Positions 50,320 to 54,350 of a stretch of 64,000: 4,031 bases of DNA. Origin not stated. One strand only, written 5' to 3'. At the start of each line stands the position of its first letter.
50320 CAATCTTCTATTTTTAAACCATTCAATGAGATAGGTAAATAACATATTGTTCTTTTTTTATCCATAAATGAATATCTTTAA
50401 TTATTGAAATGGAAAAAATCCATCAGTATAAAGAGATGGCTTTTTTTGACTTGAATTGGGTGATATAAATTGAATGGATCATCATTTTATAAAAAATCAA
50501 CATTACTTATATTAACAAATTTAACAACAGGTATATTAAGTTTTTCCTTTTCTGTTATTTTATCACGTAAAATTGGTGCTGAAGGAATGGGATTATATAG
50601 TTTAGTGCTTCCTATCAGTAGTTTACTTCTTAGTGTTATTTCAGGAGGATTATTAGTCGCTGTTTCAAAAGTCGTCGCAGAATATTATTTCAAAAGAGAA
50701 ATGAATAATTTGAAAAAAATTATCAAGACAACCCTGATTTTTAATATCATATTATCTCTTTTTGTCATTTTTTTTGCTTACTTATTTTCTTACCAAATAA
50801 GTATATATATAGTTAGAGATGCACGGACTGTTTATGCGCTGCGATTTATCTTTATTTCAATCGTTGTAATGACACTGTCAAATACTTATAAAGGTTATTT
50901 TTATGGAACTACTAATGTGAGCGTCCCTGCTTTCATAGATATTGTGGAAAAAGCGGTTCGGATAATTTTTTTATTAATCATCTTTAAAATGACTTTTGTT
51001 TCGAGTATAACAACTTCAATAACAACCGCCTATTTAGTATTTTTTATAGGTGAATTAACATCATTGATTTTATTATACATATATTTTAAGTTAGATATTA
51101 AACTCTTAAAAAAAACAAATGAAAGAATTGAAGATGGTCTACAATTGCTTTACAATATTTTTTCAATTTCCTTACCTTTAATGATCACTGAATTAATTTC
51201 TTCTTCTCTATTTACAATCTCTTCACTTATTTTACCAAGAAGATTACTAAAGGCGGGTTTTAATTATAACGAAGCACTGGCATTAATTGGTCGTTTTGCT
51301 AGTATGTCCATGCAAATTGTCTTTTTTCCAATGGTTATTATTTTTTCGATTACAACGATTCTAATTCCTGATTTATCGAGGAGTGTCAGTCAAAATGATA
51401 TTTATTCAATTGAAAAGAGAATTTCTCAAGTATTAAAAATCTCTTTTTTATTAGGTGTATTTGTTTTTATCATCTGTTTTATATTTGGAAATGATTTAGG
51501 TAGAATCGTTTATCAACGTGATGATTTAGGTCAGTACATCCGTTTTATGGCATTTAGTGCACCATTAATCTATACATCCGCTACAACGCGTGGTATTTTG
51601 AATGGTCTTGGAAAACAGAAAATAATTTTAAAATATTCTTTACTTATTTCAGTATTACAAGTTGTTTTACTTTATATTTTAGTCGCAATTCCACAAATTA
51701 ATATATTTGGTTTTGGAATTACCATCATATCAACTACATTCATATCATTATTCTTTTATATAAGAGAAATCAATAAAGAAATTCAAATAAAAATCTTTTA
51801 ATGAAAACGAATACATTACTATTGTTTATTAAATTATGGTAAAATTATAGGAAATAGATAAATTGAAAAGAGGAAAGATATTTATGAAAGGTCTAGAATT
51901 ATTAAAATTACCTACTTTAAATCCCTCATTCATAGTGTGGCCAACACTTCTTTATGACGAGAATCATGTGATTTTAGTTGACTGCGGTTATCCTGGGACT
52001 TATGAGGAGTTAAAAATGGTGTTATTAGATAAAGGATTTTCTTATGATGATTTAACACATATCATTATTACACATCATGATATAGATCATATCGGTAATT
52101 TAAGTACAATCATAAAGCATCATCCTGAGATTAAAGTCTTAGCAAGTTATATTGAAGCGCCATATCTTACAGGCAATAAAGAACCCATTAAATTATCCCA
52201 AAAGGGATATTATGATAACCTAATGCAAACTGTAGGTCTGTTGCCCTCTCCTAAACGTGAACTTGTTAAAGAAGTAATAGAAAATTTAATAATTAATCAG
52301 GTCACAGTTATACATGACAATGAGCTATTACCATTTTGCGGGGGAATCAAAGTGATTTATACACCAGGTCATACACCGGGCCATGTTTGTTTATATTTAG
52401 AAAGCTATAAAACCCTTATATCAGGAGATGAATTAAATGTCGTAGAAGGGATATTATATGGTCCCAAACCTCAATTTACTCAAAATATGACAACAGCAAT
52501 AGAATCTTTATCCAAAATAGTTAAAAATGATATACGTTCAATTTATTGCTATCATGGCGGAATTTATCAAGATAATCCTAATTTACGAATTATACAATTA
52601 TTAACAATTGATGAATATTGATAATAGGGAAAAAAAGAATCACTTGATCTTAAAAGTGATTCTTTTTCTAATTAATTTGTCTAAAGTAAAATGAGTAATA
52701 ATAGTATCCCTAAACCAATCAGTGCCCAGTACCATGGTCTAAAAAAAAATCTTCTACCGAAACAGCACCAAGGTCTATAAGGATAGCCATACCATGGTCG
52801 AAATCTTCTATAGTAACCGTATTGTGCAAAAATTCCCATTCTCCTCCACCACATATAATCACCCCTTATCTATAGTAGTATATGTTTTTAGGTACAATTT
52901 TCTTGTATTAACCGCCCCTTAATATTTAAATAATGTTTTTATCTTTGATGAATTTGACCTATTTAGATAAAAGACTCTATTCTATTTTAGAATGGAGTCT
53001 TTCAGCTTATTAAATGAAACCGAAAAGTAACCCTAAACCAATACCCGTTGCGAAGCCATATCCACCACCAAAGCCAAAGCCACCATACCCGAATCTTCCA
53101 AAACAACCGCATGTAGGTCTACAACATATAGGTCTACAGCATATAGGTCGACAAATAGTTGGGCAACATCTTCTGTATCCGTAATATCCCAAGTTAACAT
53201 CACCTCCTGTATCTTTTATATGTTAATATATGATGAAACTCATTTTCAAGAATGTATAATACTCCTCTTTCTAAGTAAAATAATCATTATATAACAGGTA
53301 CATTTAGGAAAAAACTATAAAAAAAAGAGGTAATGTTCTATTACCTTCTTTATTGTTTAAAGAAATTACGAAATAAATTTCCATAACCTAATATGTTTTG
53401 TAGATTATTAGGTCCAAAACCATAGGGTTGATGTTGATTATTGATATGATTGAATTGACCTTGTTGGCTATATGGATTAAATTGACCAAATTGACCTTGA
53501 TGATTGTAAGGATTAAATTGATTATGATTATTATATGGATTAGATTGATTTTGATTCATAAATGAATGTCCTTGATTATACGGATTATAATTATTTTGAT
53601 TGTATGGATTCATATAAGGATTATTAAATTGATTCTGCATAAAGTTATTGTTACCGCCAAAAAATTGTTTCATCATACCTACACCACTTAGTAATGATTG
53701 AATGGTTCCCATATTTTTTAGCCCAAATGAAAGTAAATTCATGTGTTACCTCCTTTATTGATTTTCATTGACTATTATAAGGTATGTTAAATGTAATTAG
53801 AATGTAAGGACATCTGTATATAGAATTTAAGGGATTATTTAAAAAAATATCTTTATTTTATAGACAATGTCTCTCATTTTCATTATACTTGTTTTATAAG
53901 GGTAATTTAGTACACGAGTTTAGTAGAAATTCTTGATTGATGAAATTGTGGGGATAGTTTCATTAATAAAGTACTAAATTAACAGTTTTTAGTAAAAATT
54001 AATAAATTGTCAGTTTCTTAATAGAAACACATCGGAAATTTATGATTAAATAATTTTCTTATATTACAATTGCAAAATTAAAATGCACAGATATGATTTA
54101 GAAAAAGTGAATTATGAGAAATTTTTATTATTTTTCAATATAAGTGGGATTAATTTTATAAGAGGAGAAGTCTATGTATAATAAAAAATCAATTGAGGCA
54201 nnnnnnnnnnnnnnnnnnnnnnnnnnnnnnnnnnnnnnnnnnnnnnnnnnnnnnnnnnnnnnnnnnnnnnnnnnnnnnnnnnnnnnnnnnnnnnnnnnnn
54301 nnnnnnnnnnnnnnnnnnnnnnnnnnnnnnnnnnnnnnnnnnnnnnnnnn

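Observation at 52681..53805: Cluster of three tiny low-complexity proteins: two paralogous Cys/Tyr/Arg/Pro-rich proteins with hydrophobic tails and an N/Q/P/Y-repeat protein behind a sigma-K-like promoter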

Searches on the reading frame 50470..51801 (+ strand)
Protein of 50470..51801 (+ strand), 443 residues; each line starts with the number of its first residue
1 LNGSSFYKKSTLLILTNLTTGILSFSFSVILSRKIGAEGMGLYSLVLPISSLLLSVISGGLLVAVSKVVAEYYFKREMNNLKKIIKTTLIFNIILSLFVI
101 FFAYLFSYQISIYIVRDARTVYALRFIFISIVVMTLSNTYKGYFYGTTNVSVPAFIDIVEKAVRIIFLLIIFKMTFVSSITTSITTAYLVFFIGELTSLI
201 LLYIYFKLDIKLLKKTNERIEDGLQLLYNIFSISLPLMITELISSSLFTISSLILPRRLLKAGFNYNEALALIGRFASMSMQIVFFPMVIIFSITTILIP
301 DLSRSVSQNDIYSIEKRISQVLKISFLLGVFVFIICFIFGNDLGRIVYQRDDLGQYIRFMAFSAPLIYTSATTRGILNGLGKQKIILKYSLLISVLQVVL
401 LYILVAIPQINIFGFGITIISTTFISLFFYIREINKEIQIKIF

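Call 7: search_protein_families(library=pfam, proteins=[window:50470-51801:+], max_evalue=0.01)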
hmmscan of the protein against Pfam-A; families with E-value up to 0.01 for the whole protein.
window:50470-51801:+ (443 aa): 2 families
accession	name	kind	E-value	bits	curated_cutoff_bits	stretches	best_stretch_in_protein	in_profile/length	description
PF01943.22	Polysacc_synt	-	6e-22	78.8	28.2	2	8-304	3-272/274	Polysaccharide biosynthesis protein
PF01554.23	MatE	-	1.3e-18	67.6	24.9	2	14-167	3-158/161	MatE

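Call 8: search_protein_families(library=ncbifam, proteins=[window:50470-51801:+], max_evalue=0.01)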
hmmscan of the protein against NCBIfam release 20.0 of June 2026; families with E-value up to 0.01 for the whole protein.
window:50470-51801:+ (443 aa): 3 families
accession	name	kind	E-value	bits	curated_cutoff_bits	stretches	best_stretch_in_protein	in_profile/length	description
TIGR02900.1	spore_V_B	equivalog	6.8e-129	430.8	372.3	1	6-442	1-439/488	stage V sporulation protein B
TIGR00797.1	matE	subfamily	8.1e-17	61.2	147.4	3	278-417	32-175/396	MATE family efflux transporter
NF052396.1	MATE_WgkD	equivalog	1.6e-05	24.1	510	1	303-434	67-207/428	tryglysin-associated MATE efflux transporter WgkD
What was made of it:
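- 50470..51801 (+): spoVB (stage V sporulation protein B), a conserved neighbour of the cluster. TIGR02900 equivalog, 430.8 bits against a cutoff of 372.3 (call 8).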

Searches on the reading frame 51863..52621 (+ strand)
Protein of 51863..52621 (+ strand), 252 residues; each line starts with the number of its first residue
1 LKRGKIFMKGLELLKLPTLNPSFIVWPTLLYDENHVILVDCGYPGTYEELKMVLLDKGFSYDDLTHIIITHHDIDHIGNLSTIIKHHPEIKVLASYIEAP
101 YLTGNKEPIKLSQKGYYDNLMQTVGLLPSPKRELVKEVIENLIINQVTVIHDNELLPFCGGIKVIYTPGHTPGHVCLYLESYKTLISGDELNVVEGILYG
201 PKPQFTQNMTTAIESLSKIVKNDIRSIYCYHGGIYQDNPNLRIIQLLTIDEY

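Call 7: search_protein_families(library=pfam, proteins=[window:51863-52621:+], max_evalue=0.01)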
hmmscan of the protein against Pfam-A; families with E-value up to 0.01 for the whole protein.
window:51863-52621:+ (252 aa): 4 families
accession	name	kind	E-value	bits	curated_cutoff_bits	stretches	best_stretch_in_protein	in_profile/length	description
PF00753.33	Lactamase_B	-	4.9e-28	98.8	22.7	1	25-231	6-196/196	Metallo-beta-lactamase superfamily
PF19583.5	ODP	-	2.4e-08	34.5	27.2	1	28-99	6-76/194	ODP family beta lactamase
PF12706.13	Lactamase_B_2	-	7.9e-05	22.8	27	1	37-112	3-80/200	Beta-lactamase superfamily domain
PF16661.11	Lactamase_B_6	-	0.0026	17.6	27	1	30-89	2-61/193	Metallo-beta-lactamase superfamily domain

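Call 8: search_protein_families(library=ncbifam, proteins=[window:51863-52621:+], max_evalue=0.01)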
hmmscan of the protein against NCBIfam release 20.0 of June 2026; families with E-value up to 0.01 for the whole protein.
window:51863-52621:+ (252 aa): 35 families (the best 25 are shown)
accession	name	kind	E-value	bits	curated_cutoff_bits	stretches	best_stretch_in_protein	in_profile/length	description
NF053820.1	MBLfold_Strvi7410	exception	1.9e-12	47.3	525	2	150-183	158-192/343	Strvi_7410 family MBL fold metallo-hydrolase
TIGR03413.1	GSH_gloB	equivalog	3.8e-12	46.1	200.8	2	148-231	85-164/248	hydroxyacylglutathione hydrolase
NF033105.1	bla_subclass_B3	equivalog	1.1e-09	38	240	1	29-114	27-112/257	subclass B3 metallo-beta-lactamase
NF012229.1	bla_class_B_core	domain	5.9e-09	36.2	100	1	30-179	20-138/139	metallo-beta-lactamase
NF007597.0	PRK10241.1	equivalog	1.8e-08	34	421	2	150-192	89-130/251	hydroxyacylglutathione hydrolase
NF041804.1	MBL_fold_SolJ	exception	5.5e-08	32.3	350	1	162-247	113-192/224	solanimycin biosynthesis MBL-fold hydrolase SolJ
NF045699.1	AHLLactAiiA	equivalog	2e-07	30.5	375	1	152-183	154-182/251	quorum-quenching N-acyl homoserine lactonase AiiA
NF047979.1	lactonase_AidB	equivalog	3.2e-07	29.9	360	1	27-202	53-218/271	AidB family quorum-quenching N-acyl homoserine lactonase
NF033184.1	B3_Acin_new1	exception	6.9e-07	28.7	580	1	29-194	53-192/283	putative subclass B3 metallo-beta-lactamase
NF041809.1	Avs1a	equivalog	4e-06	25.8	420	1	31-85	13-68/387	AVAST type 1 anti-phage system MBL fold metallo-hydrolase Avs1a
NF000405.1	HARLDQ_not_B3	exception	2.3e-05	24.1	350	0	30-104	45-119/267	HARLDQ motif MBL-fold protein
NF033185.1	B3_Acin_new2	exception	4e-05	23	625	1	30-176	56-179/285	putative subclass B3 metallo-beta-lactamase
NF040644.1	blaPAM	exception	5.6e-05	22.4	615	1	33-175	65-184/287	PAM family subclass B3 metallo-beta-lactamase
NF040874.1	blaPJM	exception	9.2e-05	22.1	630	0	32-83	66-116/301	PJM family subclass B3 metallo-beta-lactamase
TIGR00361.1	ComEC_Rec2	equivalog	0.00013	20.3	190.05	1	64-93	492-521/663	DNA internalization-related competence protein ComEC/Rec2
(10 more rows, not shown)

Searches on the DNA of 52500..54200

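Call 80: search_rna_families(source=window, start=52500, end=54200, threshold=evalue, max_evalue=1)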
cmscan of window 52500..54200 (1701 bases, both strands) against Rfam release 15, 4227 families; matches with E-value up to 1: 0.
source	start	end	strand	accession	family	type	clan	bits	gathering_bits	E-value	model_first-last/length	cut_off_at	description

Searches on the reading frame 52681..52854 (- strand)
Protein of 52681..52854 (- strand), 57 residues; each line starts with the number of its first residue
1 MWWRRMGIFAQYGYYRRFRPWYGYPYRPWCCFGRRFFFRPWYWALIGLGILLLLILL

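Call 7: search_protein_families(library=pfam, proteins=[window:52681-52854:-], max_evalue=0.01)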
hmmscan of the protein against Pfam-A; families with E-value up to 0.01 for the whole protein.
window:52681-52854:- (57 aa): 0 families

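Call 8: search_protein_families(library=ncbifam, proteins=[window:52681-52854:-], max_evalue=0.01)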
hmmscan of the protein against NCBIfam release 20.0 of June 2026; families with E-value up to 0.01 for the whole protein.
window:52681-52854:- (57 aa): 0 families

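Call 10: list_cluster_members(proteins=[window:52681-52854:-, window:53010-53192:-, window:53033-53200:-, window:53350-53742:-, window:50470-51801:+, window:54174-55415:+])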
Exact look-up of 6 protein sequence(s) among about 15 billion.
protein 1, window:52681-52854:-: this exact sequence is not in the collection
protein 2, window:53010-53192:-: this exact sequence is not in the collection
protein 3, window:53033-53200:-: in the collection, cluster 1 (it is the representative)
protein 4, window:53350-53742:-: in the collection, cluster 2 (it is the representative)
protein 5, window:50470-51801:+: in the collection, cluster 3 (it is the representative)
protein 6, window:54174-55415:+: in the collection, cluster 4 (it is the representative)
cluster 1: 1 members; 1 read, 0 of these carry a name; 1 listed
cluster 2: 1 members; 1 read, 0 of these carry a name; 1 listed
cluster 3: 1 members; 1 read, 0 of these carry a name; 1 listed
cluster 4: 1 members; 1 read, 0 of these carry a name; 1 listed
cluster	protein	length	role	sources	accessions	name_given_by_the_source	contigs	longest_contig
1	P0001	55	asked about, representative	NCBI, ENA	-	-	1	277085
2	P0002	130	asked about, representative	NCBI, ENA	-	-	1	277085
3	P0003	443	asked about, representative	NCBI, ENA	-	-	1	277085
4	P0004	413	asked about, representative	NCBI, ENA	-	-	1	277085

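Call 21: search_protein_families(library=pfam, proteins=[window:52681-52854:-], max_evalue=10)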
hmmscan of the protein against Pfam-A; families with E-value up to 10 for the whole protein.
window:52681-52854:- (57 aa): 0 families

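Call 22: search_protein_families(library=ncbifam, proteins=[window:52681-52854:-], max_evalue=10)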
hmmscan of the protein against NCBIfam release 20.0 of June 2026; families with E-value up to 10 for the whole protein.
window:52681-52854:- (57 aa): 0 families

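Call 23: find_related_loci(query=A1, collection=metagenome_contigs, flank=5000)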
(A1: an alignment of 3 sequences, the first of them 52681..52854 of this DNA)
Query A1 (57 aa) in metagenome_contigs; peptide patterns used: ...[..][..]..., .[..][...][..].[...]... (x = any residue, [..] = any of these).
210 stretches matched a pattern; 1 encode a relative of the query (tblastn E <= 1e-3); 1 distinct loci.
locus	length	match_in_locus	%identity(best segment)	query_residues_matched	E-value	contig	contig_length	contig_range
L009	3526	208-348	58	4-51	9e-16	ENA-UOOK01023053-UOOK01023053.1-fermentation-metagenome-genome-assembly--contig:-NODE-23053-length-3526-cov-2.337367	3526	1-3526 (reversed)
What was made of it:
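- Tried and rejected: Metagenome DNA scan with the ORF1 profile: one locus (call 23).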

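Call 43: find_homologous_proteins(query=A7, max_evalue=0.1)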
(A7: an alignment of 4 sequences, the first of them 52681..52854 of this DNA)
Query A7 (4 sequences) (57 aa, profile of the alignment): 1 proteins with E <= 0.1 among 163 candidates.
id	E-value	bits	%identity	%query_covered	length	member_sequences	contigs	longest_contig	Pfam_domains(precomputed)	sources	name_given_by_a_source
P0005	2.9e-12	64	62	68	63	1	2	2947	-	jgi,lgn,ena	-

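Call 45: find_encoding_contigs(protein=P0005, flank=5000, max_places=6)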
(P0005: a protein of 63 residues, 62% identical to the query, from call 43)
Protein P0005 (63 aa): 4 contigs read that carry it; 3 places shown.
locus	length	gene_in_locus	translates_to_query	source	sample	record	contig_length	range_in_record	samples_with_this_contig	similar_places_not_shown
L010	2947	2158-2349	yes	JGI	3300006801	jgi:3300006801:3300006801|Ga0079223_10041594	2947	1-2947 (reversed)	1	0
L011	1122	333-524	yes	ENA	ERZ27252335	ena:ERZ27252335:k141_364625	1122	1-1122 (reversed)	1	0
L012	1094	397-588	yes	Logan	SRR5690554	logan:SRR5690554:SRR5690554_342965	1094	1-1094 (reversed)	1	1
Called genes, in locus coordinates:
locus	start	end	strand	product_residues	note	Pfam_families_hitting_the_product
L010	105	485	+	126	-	-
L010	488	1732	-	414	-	PF01663:Phosphodiest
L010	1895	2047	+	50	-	-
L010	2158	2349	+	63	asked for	-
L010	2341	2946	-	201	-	?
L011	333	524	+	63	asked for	-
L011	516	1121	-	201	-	?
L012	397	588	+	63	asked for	-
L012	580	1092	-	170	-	?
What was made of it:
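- The L010 homologues of ORF1 and ORF2 (63 aa and 50 aa) were called in these frames by an independent pipeline (call 45).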

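Call 85: search_protein_families(library=pfam, proteins=[L010:105-485:+], max_evalue=10)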
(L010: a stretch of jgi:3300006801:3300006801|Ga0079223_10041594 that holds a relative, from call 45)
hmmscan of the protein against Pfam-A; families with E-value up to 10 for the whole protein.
L010:105-485:+ (126 aa): 6 families
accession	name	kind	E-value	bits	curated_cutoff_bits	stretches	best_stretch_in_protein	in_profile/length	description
PF08006.16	HAAS_TM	-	0.02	15.4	28.3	1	5-73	14-78/117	HAAS transmembrane region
PF14997.11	CECR6_TMEM121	-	0.096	13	25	1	16-112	10-96/194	CECR6/TMEM121 family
PF02118.27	Srg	-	0.1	12.7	22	1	14-82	174-245/275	Srg family chemoreceptor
PF17314.7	DUF5360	-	0.15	12.6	25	1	6-65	31-90/127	Family of unknown function (DUF5360)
PF15634.11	Tox-ART-HYE1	-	0.15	11.8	25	1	17-79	60-123/282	HYE1 signature containing ADP-ribosyltransferase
PF20712.2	CyanoTRADDas_TM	-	0.27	11.8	24.3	1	43-79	4-35/68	Cyanobacterial TRADD-N associated 2-Transmembrane domain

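Call 98: predict_structure(protein=window:52681-52854:-)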
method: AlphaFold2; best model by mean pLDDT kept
length: 57 residues; sequences in the alignment: 1
mean_pLDDT: 65.0   pTM: 0.30
mean pLDDT of the five models: 65.0, 63.8, 63.6, 60.8, 60.4
residues with pLDDT >= 90: 9; 70-90: 7; 50-70: 33; < 50: 8
segments of 3 or more residues with pLDDT < 50: 1-3
pLDDT, mean of each block of 10 residues (from residue 1): 52 56 52 60 84 95
secondary structure, 60 per line:
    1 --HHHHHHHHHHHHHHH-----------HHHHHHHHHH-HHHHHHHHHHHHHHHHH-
elements in order: H3-17 H29-38 H40-56
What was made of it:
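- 52681..52854 (-): ORF1: a 57-aa micro-protein. Its N-terminal 40 residues are rich in Arg, Trp, Tyr and Phe (net charge +9, no Asp or Glu) and carry the invariant motif YYRR[FY]R..YGYP.R plus Cys. The C-terminal 17 residues, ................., are apolar (tail-anchor design). AF2 C-terminal helix 40-56 with pLDDT 84-95: call 98.
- On Tail-anchored membrane proteins (architectural class): AF2 helix 40-56 with pLDDT 84-95 (call 98).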
